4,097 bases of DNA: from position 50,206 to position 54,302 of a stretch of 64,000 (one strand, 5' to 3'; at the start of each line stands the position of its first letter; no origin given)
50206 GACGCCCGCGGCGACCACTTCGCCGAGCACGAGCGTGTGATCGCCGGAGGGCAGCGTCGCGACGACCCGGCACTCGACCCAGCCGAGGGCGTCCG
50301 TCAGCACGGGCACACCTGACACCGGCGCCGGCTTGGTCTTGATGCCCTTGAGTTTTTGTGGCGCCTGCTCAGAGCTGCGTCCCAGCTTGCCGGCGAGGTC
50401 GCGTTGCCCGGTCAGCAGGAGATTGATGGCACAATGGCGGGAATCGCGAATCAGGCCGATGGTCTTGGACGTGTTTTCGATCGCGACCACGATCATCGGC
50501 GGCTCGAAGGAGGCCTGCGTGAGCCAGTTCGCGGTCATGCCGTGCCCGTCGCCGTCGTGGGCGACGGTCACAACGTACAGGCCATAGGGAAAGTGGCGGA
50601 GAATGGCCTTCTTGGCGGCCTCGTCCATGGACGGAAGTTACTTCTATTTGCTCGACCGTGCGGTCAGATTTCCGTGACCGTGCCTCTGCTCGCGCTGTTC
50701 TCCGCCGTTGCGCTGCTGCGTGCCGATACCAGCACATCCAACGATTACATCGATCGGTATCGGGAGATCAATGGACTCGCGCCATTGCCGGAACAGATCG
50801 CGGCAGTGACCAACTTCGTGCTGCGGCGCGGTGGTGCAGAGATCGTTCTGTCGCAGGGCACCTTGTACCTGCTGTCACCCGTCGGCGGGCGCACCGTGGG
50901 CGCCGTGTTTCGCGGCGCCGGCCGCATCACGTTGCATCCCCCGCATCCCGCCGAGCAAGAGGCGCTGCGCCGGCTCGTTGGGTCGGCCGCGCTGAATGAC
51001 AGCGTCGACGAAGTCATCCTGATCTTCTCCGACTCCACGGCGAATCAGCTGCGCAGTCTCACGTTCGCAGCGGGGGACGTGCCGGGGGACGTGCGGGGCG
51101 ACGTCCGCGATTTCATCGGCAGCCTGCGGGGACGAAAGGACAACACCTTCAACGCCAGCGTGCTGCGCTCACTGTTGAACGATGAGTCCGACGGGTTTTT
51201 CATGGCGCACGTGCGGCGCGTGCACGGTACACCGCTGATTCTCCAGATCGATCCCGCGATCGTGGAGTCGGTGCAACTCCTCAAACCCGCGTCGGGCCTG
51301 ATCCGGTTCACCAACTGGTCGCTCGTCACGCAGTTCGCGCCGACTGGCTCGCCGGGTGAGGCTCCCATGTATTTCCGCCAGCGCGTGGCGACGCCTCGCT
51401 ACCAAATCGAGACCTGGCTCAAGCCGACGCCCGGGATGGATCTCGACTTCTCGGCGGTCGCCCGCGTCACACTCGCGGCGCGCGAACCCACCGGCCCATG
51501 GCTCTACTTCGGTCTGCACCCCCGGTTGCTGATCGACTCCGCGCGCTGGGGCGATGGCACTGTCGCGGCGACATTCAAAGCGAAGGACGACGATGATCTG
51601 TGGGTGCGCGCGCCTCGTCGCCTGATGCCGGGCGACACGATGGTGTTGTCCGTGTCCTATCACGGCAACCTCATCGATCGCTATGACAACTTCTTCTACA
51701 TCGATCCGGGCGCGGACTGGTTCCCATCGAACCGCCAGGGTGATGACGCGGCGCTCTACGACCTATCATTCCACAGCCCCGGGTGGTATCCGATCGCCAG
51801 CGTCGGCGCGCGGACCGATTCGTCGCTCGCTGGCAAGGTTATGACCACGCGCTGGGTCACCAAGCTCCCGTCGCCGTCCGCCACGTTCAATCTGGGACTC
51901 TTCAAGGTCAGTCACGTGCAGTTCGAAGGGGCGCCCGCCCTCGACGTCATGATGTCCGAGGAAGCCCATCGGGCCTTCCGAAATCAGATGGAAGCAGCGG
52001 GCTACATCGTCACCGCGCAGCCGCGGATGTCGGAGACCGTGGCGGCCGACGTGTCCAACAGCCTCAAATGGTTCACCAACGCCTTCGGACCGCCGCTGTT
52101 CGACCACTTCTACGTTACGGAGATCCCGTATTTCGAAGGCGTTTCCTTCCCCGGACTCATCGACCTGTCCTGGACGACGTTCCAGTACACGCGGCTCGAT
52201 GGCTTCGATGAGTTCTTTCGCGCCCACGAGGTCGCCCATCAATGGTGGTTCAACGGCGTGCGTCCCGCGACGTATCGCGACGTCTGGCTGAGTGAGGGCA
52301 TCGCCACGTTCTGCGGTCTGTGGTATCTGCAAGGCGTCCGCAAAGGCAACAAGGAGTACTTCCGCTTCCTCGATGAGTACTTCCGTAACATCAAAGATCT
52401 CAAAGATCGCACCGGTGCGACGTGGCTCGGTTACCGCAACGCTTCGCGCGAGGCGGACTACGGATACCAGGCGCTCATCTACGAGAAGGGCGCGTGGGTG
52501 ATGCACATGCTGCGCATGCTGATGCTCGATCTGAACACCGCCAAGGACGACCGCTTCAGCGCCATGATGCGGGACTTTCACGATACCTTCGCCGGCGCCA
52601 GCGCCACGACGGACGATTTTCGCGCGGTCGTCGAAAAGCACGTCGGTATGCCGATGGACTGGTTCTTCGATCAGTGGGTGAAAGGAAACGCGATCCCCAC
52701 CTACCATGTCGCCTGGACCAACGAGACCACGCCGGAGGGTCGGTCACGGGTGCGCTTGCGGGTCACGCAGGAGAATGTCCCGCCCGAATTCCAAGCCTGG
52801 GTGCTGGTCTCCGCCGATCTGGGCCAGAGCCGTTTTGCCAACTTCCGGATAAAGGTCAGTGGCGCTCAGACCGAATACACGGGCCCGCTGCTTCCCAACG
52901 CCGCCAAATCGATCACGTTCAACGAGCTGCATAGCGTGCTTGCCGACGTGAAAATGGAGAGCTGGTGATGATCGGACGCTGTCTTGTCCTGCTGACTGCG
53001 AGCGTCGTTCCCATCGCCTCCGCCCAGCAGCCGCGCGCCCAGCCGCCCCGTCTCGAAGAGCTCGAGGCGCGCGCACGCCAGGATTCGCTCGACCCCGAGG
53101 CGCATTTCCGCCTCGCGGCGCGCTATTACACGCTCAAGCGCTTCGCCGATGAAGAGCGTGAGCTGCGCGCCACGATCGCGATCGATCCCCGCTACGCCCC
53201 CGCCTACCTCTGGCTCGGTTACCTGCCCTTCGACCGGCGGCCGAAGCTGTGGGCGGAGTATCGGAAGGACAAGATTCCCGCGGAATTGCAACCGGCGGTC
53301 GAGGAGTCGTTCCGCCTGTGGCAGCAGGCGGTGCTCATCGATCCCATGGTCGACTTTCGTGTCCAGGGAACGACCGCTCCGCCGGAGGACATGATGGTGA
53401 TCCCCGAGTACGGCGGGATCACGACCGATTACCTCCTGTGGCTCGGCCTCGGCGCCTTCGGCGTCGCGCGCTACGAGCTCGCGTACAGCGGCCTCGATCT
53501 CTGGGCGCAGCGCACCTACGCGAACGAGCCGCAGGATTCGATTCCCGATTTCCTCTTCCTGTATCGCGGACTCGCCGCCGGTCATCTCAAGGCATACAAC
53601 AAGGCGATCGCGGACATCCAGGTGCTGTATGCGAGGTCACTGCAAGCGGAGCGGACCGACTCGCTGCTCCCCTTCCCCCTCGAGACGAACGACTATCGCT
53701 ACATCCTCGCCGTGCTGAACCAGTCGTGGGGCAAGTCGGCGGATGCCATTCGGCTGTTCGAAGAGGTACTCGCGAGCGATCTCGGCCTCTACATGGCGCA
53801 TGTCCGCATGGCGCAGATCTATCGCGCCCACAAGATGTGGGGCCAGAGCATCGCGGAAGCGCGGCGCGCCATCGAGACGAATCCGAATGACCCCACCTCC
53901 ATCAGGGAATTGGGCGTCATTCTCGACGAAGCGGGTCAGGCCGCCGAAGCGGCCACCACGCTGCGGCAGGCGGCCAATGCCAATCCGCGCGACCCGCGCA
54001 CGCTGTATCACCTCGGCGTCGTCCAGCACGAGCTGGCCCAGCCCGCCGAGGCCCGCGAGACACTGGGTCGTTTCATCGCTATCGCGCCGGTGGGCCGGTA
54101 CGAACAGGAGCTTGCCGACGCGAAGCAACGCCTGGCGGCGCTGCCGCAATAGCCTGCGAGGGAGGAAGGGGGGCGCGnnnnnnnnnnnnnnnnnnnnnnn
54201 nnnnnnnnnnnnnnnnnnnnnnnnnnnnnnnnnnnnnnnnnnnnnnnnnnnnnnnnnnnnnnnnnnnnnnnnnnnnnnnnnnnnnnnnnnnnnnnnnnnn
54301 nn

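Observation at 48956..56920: Three colinear paralogous secreted TPR proteins interleaved with an M1 and an S41 peptidase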

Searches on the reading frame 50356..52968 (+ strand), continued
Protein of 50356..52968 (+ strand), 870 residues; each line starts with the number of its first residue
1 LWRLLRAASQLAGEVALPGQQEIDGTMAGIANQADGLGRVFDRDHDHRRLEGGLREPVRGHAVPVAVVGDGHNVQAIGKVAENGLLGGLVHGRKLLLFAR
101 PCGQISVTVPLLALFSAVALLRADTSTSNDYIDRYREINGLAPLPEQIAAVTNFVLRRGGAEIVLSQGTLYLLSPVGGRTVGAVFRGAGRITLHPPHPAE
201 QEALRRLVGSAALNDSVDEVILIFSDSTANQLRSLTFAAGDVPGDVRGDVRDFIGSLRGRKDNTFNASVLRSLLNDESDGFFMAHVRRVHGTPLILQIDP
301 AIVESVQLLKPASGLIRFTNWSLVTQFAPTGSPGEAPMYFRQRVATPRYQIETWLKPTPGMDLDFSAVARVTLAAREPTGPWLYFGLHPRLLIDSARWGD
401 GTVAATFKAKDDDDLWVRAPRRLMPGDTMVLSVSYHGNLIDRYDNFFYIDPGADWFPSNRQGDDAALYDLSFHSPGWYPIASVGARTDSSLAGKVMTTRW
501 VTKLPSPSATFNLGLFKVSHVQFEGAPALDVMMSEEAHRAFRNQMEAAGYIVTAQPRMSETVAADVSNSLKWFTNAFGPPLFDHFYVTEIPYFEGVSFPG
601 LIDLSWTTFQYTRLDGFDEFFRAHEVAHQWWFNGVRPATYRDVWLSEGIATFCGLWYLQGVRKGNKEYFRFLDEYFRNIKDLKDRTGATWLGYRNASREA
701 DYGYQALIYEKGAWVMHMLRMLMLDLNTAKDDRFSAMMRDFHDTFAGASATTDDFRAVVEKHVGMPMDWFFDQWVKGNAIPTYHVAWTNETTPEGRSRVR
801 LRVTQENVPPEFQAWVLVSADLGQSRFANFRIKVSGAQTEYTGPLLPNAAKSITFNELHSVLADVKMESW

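Call 54: find_encoding_contigs(protein=P0224, flank=8000, max_places=1)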
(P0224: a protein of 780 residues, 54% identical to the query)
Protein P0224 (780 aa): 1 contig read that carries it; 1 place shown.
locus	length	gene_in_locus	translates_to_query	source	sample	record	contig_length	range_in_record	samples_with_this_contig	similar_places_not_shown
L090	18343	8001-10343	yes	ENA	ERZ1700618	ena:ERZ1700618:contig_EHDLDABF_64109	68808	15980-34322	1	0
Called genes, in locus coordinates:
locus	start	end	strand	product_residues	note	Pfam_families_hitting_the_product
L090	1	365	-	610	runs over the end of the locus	PF01401:Peptidase_M2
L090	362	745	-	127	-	-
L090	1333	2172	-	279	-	PF00583:Acetyltransf_1, PF18029:Glyoxalase_6 (faint), PF13673:Acetyltransf_10, PF13508:Acetyltransf_7, PF00903:Glyoxalase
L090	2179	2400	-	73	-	PF10041:DUF2277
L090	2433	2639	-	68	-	PF09980:DUF2214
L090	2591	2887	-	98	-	PF09980:DUF2214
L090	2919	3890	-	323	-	-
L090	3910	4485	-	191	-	-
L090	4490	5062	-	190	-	PF03807:F420_oxidored (weak)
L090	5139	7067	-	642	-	PF00999:Na_H_Exchanger, PF02254:TrkA_N, PF02080:TrkA_C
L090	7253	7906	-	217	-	-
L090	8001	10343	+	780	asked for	PF01433:Peptidase_M1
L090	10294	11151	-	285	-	PF00106:adh_short, PF08659:KR, PF13561:adh_short_C2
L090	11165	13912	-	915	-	PF00311:PEPcase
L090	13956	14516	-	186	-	-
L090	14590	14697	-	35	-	-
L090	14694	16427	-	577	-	PF02574:S-methyl_trans, PF02219:MTHFR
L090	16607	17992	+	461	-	PF01654:Cyt_bd_oxida_I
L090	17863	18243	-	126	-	-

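Call 72: search_protein_families(library=padloc, proteins=[window:50674-52968:+], max_evalue=0.001)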
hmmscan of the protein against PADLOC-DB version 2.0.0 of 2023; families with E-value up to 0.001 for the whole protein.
window:50674-52968:+ (764 aa): 0 families

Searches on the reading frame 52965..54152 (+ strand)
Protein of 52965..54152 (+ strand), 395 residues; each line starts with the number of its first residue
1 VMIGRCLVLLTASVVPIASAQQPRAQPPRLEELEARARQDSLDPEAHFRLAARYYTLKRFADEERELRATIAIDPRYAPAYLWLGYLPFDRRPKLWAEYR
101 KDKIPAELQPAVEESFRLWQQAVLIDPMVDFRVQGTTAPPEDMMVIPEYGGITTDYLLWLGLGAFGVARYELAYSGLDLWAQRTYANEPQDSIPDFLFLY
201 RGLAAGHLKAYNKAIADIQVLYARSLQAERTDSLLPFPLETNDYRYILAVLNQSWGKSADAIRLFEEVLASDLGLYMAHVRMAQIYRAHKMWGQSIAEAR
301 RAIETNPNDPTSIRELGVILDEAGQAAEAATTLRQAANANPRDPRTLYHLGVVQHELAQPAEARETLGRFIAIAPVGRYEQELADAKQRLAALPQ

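Call 3: search_protein_families(library=pfam, proteins=[window:52965-54152:+], max_evalue=0.01)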
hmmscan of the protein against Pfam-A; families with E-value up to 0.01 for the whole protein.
window:52965-54152:+ (395 aa): 13 families
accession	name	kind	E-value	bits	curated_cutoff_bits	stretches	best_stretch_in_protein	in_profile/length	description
PF07719.23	TPR_2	-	4.6e-14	51.7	27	0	278-309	3-34/34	Tetratricopeptide repeat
PF13414.12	TPR_11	-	1.4e-12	47.5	26.8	1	323-357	7-41/42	TPR repeat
PF13431.12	TPR_17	-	2.3e-12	46.6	24.4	2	300-329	3-32/34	Tetratricopeptide repeat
PF14559.12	TPR_19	-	1.8e-09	38.2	25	1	322-375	3-56/68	Tetratricopeptide repeat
PF13428.12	TPR_14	-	4.8e-09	36.4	23.5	0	315-351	6-42/44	Tetratricopeptide repeat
PF00515.34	TPR_1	-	9.4e-08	32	27.8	0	278-309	3-34/34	Tetratricopeptide repeat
PF13432.12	TPR_16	-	1.5e-07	32.1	32.7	1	316-374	3-61/65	Tetratricopeptide repeat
PF12895.13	ANAPC3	-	3.5e-07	30.8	27.2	1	299-369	12-81/82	Anaphase-promoting complex, cyclosome, subunit 3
PF13174.12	TPR_6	-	3.7e-07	30.8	26.3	0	346-374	2-30/33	Tetratricopeptide repeat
PF14561.12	TPR_20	-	1.3e-06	29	25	0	327-372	5-50/90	Tetratricopeptide repeat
PF13181.12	TPR_8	-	4.2e-06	26.9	25.7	0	345-375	2-32/34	Tetratricopeptide repeat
PF13424.12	TPR_12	-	5.1e-06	27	30.1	0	282-338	16-73/77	Tetratricopeptide repeat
PF13371.12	TPR_9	-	3e-05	24.4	35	1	285-344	4-63/73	Tetratricopeptide repeat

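Call 6: search_protein_families(library=ncbifam, proteins=[window:52965-54152:+], max_evalue=0.01)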
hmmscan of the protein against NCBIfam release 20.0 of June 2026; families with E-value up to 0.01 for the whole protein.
window:52965-54152:+ (395 aa): 17 families
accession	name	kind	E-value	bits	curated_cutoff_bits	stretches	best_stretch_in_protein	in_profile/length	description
NF040959.1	MamA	equivalog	1e-13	51.2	200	1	243-365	72-194/204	magnetosome protein MamA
TIGR02917.1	PEP_TPR_lipo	equivalog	9.8e-11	40.3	312.2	1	244-368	772-895/899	XrtA/PEP-CTERM system TPR-repeat protein PrsT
TIGR02521.1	type_IV_pilW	equivalog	4.6e-10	39.4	154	1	256-374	45-165/234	type IV pilus biogenesis/stability protein PilW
NF033762.1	social_mot_Tgl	equivalog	2.3e-09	37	225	1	243-390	101-248/252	social motility TPR repeat lipoprotein Tgl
NF007302.0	PRK09782.1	equivalog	4.9e-08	31.4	1223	1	278-371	614-707/990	phage receptor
TIGR02552.1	LcrH_SycD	equivalog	1.4e-07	31.3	104.8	1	313-378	55-120/136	SycD/LcrH family type III secretion system chaperone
NF002725.1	PRK02603.1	equivalog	3.3e-06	27.2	143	1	253-332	46-128/173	photosystem I assembly protein Ycf3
TIGR02795.1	tol_pal_ybgF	equivalog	7.8e-06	26.5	90.1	0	323-371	52-103/119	tol-pal system protein YbgF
TIGR03939.1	PGA_TPR_OMP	equivalog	8.9e-06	24.2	366.65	1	256-377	67-187/800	poly-beta-1,6 N-acetyl-D-glucosamine export porin PgaA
NF033758.1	gliding_GltE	equivalog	2.5e-05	23.5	225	1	248-369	126-247/411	adventurous gliding motility TPR repeat lipoprotein GltE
NF008520.0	PRK11447.1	equivalog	0.00014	19.8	858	1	283-390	468-571/1157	cellulose synthase complex outer membrane protein BcsC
TIGR00540.1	TPR_hemY_coli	hypoth_equivalog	0.00081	18.2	142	0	324-387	306-369/385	heme biosynthesis-associated TPR protein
NF007468.0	PRK10049.1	equivalog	0.00095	17.4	1043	1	256-360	81-184/817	poly-beta-1,6 N-acetyl-D-glucosamine export porin PgaA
NF047371.1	FlcA_CTERM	equivalog_domain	0.0012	17.4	300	0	324-368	327-371/646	periplasmic flagellar collar protein FlcA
NF052415.1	T3SS_chap_SctY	equivalog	0.0022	18.5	70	0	304-372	34-105/106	type III secretion apparatus assembly chaperone SctY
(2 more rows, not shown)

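Call 72: search_protein_families(library=padloc, proteins=[window:52965-54152:+], max_evalue=0.001)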
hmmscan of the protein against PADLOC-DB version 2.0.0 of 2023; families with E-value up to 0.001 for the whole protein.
window:52965-54152:+ (395 aa): 0 families
